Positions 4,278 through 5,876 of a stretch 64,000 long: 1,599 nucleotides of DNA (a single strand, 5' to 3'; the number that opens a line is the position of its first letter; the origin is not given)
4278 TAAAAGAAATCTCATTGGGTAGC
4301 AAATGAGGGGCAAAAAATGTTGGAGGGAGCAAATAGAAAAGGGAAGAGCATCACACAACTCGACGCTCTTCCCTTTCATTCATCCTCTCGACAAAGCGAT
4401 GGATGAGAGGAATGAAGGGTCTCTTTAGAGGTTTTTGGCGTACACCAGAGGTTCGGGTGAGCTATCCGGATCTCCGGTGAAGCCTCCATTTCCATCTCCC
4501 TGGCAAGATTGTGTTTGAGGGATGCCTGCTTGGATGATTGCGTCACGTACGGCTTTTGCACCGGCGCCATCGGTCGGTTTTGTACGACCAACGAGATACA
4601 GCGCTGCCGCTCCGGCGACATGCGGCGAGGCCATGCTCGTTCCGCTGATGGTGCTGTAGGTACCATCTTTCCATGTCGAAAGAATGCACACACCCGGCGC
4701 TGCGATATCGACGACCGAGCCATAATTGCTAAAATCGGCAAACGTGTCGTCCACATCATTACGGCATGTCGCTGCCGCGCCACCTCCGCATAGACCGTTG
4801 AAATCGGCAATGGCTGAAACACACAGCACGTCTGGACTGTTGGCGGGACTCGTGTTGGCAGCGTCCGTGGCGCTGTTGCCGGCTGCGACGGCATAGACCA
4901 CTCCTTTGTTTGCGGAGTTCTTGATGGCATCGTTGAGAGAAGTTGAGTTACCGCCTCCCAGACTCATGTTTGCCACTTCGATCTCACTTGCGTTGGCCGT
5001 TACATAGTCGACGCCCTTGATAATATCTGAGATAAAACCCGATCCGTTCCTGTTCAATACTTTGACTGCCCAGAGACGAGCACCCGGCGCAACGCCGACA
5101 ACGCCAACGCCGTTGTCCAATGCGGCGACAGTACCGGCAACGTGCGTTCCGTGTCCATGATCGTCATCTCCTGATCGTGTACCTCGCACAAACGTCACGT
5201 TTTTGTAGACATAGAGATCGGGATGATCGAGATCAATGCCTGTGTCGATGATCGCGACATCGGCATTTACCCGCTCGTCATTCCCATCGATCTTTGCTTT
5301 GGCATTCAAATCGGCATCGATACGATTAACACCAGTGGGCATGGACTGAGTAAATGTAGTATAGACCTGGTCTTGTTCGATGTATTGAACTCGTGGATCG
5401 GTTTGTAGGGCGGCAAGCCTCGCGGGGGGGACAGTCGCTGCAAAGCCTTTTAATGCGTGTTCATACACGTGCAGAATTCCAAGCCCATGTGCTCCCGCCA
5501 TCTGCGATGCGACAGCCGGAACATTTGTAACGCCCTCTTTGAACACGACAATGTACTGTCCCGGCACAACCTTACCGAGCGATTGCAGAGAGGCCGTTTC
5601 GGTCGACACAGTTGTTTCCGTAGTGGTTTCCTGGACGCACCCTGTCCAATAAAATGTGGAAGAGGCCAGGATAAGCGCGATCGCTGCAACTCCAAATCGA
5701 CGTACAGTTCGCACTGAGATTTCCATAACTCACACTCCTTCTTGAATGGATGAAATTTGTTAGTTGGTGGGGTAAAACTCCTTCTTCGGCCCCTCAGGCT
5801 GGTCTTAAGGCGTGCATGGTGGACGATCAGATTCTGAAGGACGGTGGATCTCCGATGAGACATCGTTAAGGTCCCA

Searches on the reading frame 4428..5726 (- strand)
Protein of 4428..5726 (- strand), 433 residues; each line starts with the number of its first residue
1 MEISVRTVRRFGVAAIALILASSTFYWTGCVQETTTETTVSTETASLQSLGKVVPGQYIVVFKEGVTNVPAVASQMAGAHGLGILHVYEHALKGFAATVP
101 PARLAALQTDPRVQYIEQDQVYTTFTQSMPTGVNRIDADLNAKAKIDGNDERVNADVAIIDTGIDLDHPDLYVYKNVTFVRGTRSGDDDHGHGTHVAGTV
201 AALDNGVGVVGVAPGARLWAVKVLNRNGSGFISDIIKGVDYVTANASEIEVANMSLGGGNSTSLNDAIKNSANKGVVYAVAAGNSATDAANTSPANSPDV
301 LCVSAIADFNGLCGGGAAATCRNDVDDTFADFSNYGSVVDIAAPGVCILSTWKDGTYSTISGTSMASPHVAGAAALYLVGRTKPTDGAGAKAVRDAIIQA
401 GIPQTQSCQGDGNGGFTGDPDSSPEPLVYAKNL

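Call 57: search_protein_families(library=pfam, proteins=[window:4428-5726:-], max_evalue=0.00001)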
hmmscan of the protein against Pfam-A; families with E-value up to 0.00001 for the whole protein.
window:4428-5726:- (433 aa): 2 families
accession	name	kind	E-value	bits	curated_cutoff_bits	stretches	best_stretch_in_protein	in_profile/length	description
PF00082.27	Peptidase_S8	-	1.2e-43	149.9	21.8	1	157-399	6-271/288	Subtilase family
PF05922.21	Inhibitor_I9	-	2.7e-09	38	21.2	1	57-124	1-81/82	Peptidase inhibitor I9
